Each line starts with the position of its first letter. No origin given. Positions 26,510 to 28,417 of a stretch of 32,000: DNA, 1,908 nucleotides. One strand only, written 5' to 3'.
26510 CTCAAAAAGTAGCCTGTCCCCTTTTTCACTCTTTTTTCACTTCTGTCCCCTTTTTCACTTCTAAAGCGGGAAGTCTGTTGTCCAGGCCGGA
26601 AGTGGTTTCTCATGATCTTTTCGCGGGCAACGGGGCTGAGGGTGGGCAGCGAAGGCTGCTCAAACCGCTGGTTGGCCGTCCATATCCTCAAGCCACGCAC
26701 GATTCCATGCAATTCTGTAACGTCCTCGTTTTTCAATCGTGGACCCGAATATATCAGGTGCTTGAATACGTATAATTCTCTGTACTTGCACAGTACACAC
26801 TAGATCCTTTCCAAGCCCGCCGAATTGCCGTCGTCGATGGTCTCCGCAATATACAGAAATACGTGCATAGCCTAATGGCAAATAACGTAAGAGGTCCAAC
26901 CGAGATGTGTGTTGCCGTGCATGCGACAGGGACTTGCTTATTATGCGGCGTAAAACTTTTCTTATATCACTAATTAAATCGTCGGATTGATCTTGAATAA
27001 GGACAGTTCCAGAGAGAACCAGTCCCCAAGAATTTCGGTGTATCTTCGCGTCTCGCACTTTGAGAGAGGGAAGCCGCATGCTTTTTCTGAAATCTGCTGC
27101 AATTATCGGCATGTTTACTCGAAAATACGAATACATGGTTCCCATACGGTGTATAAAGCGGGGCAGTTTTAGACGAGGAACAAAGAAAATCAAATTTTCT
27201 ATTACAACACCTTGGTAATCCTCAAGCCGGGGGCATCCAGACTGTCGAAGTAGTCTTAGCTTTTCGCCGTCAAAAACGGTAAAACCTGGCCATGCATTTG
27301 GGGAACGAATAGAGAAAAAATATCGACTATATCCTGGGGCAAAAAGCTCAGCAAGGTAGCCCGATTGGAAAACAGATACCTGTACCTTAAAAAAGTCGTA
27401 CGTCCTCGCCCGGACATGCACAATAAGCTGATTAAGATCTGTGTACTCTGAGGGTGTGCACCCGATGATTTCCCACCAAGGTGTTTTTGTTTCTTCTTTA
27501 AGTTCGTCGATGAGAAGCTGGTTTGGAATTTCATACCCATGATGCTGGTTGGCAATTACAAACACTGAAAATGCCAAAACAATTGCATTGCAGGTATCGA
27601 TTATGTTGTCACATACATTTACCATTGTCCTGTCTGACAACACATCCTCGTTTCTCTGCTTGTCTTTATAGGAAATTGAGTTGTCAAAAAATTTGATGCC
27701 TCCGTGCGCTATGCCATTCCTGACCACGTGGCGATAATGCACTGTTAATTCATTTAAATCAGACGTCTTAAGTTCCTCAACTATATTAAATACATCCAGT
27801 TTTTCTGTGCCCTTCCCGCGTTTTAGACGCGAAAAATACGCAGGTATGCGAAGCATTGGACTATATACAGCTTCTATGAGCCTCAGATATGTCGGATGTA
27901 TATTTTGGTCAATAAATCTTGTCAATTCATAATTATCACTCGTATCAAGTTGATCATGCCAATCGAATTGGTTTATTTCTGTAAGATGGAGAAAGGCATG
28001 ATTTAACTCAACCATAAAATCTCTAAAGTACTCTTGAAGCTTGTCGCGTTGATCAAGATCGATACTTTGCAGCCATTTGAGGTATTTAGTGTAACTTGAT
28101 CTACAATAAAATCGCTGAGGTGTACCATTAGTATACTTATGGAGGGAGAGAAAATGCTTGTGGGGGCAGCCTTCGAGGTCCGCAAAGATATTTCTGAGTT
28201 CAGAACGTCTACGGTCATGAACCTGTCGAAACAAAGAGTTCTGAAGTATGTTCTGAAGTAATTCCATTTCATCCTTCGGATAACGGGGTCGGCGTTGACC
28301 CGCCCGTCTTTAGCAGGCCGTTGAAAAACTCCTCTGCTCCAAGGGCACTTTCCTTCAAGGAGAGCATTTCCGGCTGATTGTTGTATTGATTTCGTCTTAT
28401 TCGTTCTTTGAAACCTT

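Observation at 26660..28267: Orphan 535-aa AT-rich protein with an HEPN-type RNxxxH motif: candidate effector of an undescribed defence/abortive-infection system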

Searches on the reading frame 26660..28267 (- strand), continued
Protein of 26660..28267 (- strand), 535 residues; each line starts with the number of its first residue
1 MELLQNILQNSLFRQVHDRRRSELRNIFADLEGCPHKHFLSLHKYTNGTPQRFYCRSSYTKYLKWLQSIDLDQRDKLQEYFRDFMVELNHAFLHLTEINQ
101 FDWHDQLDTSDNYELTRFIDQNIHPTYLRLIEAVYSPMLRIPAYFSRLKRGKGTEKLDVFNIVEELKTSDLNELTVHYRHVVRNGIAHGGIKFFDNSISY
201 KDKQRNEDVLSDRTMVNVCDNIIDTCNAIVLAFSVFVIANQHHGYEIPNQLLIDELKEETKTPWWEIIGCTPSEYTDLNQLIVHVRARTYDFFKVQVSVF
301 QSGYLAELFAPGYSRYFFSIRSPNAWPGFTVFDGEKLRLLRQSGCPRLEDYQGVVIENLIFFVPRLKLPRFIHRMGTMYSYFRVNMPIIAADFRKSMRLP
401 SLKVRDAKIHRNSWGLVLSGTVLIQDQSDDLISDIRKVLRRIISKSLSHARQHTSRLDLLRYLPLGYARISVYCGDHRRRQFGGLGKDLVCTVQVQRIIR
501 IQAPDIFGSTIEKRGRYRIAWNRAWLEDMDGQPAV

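Call 81: find_encoding_contigs(protein=P0106, flank=8000, max_places=1)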
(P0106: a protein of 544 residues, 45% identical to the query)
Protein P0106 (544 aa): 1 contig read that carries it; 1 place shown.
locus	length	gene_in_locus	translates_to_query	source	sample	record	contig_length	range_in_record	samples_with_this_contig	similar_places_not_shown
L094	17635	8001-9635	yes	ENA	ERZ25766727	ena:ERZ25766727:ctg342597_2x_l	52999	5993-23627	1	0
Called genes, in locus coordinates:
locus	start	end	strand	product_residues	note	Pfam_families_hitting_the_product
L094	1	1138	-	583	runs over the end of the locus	PF13753:SWM_repeat, PF00041:fn3, PF25788:Ig_Rha78A_N (faint), PF25059:FN3_DSCAM-DSCAML_C (faint), PF00041:fn3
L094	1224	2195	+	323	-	PF00589:Phage_integrase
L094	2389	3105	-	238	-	-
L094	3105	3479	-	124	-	-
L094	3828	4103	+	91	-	PF00216:Bac_DNA_binding, PF18289:HU-CCDC81_euk_2 (weak)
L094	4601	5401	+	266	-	-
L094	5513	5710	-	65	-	-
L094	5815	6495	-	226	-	-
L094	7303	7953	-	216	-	-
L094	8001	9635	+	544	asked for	-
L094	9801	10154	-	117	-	-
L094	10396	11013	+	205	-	PF05991:NYN_YacP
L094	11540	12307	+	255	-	PF18735:HEPN_RiboL-PSP (weak)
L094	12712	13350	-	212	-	-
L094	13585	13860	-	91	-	-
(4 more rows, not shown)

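Call 82: find_encoding_contigs(protein=P0028, flank=8000, max_places=1)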
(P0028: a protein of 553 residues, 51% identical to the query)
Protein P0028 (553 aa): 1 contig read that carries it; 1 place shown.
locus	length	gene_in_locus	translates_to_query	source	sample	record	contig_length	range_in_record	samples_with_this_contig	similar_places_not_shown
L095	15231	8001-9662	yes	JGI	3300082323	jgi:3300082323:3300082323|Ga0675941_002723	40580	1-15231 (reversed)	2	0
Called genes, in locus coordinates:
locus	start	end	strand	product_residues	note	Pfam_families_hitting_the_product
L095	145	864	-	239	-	-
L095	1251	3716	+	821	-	PF12895:ANAPC3 (faint), PF13176:TPR_7 (faint), PF13428:TPR_14 (faint), PF14559:TPR_19, PF00515:TPR_1, PF07719:TPR_2 (weak), PF13181:TPR_8 (weak), PF10881:DUF2726 (weak), +6 more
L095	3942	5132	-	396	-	PF14082:SduA_C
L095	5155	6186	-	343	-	PF00580:UvrD-helicase (faint), PF01443:Viral_helicase1 (faint)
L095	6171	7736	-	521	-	PF02463:SMC_N (weak), PF13175:AAA_15, PF13476:AAA_23 (weak), PF13555:AAA_29 (weak), PF13304:AAA_21 (weak), PF20469:OLD-like_TOPRIM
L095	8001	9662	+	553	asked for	-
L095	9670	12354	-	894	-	PF08751:TrwC, PF01443:Viral_helicase1 (weak), PF13245:AAA_19, PF13604:AAA_30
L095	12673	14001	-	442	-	PF02534:T4SS-DNA_transf, PF10412:TrwB_AAD_bind, PF12696:TraG-D_C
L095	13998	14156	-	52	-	-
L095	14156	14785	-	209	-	-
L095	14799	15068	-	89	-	-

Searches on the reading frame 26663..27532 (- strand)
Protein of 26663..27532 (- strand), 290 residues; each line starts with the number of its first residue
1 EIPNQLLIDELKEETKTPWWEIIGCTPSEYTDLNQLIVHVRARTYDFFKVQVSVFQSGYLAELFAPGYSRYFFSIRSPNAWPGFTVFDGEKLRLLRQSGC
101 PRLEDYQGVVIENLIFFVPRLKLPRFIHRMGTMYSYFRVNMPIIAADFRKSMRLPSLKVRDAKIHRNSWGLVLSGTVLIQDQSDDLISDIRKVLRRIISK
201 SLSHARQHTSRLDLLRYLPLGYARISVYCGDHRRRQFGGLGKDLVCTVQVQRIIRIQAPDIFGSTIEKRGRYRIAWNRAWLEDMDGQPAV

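Call 71: search_protein_families(library=pfam, alignment_id=A8, max_evalue=10)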
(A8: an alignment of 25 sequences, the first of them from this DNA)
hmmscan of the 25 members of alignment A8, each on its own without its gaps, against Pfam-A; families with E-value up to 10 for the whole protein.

A. member 1, seq(290 aa): 0 families

B. families by the number of members that match (of 25 scanned): 11 families
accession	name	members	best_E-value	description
PF09365.15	DUF2461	1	0.0063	Conserved hypothetical protein (DUF2461)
PF00548.26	Peptidase_C3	1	0.011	3C cysteine protease (picornain 3C)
PF10938.13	YfdX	1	0.051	YfdX protein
PF16730.10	DnaGprimase_HBD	1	0.093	DnaG-primase C-terminal, helicase-binding domain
PF13154.11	DUF3991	1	0.095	Protein of unknown function (DUF3991)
PF25797.1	PDF2_C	1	0.098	PDF2-like, C-terminal domain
PF09815.14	XK-related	1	0.14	XK-related protein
PF11115.13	DUF2623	1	0.15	Protein of unknown function (DUF2623)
PF09486.15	HrpB7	1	0.16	Bacterial type III secretion protein (HrpB7)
PF07350.19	Gig2-like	1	0.29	Gig2-like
PF09687.15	PRESAN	1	6.6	Plasmodium RESA N-terminal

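Call 72: search_solved_structures(query=A8, max_evalue=10, show_alignments=2)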
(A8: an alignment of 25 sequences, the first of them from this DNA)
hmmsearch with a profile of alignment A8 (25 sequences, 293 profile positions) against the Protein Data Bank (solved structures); distinct sequences matched with E-value up to 10: 1.
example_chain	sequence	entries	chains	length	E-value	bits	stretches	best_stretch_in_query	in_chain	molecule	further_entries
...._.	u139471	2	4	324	0.69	12.5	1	65-127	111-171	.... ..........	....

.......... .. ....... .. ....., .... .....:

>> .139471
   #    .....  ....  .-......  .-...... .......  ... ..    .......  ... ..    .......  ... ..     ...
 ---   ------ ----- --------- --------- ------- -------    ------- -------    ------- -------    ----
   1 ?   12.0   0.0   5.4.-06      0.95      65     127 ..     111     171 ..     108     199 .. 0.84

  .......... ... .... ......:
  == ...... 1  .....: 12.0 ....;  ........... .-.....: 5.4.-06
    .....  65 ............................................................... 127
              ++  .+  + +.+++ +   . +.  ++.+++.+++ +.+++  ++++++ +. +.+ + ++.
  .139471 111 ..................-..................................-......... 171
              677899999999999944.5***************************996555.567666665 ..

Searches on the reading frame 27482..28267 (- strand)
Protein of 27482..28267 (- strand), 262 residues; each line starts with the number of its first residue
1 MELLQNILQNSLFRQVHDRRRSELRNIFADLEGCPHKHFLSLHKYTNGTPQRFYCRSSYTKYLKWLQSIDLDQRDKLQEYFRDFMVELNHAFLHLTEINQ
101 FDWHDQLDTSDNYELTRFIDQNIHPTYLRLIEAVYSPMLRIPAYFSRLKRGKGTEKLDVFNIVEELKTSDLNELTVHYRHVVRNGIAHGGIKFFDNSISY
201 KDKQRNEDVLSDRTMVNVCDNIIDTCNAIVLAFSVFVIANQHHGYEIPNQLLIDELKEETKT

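Call 41: predict_structure(alignment_id=A3)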
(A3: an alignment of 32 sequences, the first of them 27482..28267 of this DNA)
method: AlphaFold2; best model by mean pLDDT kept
length: 262 residues; sequences in the alignment: 32
mean_pLDDT: 91.8   pTM: 0.90
mean pLDDT of the five models: 91.8, 90.0, 89.7, 89.2, 86.8
residues with pLDDT >= 90: 207; 70-90: 43; 50-70: 11; < 50: 1
segments of 3 or more residues with pLDDT < 50: none
pLDDT, mean of each block of 10 residues (from residue 1): 56 84 94 89 89 94 98 97 97 96 79 90 97 98 96 90 95 96 96 94 95 94 97 97 94 91 72
secondary structure, 60 per line:
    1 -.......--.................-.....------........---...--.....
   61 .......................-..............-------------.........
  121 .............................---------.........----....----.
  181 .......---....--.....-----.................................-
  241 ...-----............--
elements in order: H2-8 H11-27 H29-33 H40-47 H56-83 H85-98 H112-149 H159-167 H172-175 H180-187 E191-194 E197-201 E207-211 H212-239 H249-260

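Call 45: fold_search(model_id=the predicted structure, library=pdb)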
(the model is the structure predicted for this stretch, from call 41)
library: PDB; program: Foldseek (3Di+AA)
matches with E <= 10: 143; with E <= 0.001: 0
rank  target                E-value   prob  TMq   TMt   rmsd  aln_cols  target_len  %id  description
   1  3seo_B                1.7e-01  0.18  0.17  0.18  15.5       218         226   12  Crystal structure of VopL C terminal domain (released 2011-08-31)
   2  4m63_B                1.9e-01  0.20  0.17  0.19  16.3       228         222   11  Crystal Structure of a Filament-Like Actin Trimer Bound to the Bacterial Effector VopL (released 2013-10-23)
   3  4m63_A                3.4e-01  0.12  0.16  0.18  16.2       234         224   11  Crystal Structure of a Filament-Like Actin Trimer Bound to the Bacterial Effector VopL (released 2013-10-23)
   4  8ixw_A                4.1e-01  0.33  0.19  0.26  10.6       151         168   10  Tilapia lake virus S8 segment (released 2024-04-10)
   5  8ixw_B                4.7e-01  0.21  0.16  0.23  12.6       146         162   10  Tilapia lake virus S8 segment (released 2024-04-10)
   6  7zyt_A                1.8e+00  0.10  0.11  0.07  11.7       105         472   16  Crystal structure of the I318T pathogenic variant of the human dihydrolipoamide dehydrogenase (released 2023-06-14)
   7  6tug_B                1.8e+00  0.09  0.24  0.17  17.1       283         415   15  Enterococcus italicus Csm6 bound to cyclic hexa-2'-fluoro-hexa-dAMP (released 2020-02-26)
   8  3rnm_B                2.1e+00  0.09  0.10  0.06  12.4        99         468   15  The crystal structure of the subunit binding of human dihydrolipoamide transacylase (E2b) bound to human dihydrolipoam (released 2011-05-04)
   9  8pwu_E                2.2e+00  0.06  0.16  0.15  16.6       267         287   10  PfRH5 bound to monoclonal antibody MAD10-255 (released 2024-06-05)
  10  6duw                  2.3e+00  0.07  0.17  0.21  13.4       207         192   10  Crystal structure of the alpha-N-catenin actin-binding domain H1 mutant (released 2018-12-19)
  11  9oki                  2.3e+00  0.06  0.16  0.11  16.1       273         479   12  Cryo-EM structure of human SV2A in complex with UCBJ and UCB1244283 (released 2025-12-10)
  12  1zx9                  2.5e+00  0.08  0.10  0.07  11.5       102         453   18  Crystal Structure of Tn501 MerA (released 2005-07-05)
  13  6i4s_A                2.6e+00  0.08  0.11  0.07  12.0       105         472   15  Crystal structure of the disease-causing R447G mutant of the human dihydrolipoamide dehydrogenase (released 2019-11-20)
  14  5w53_A                2.6e+00  0.04  0.15  0.13  21.4       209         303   12  Crystal structure of the erythrocyte-binding domain from Plasmodium vivax reticulocyte-binding protein 2b (PvRBP2b) (released 2017-11-29)
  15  3urh_A                2.6e+00  0.04  0.10  0.07  14.6       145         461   10  Crystal structure of a dihydrolipoamide dehydrogenase from Sinorhizobium meliloti 1021 (released 2011-12-14)
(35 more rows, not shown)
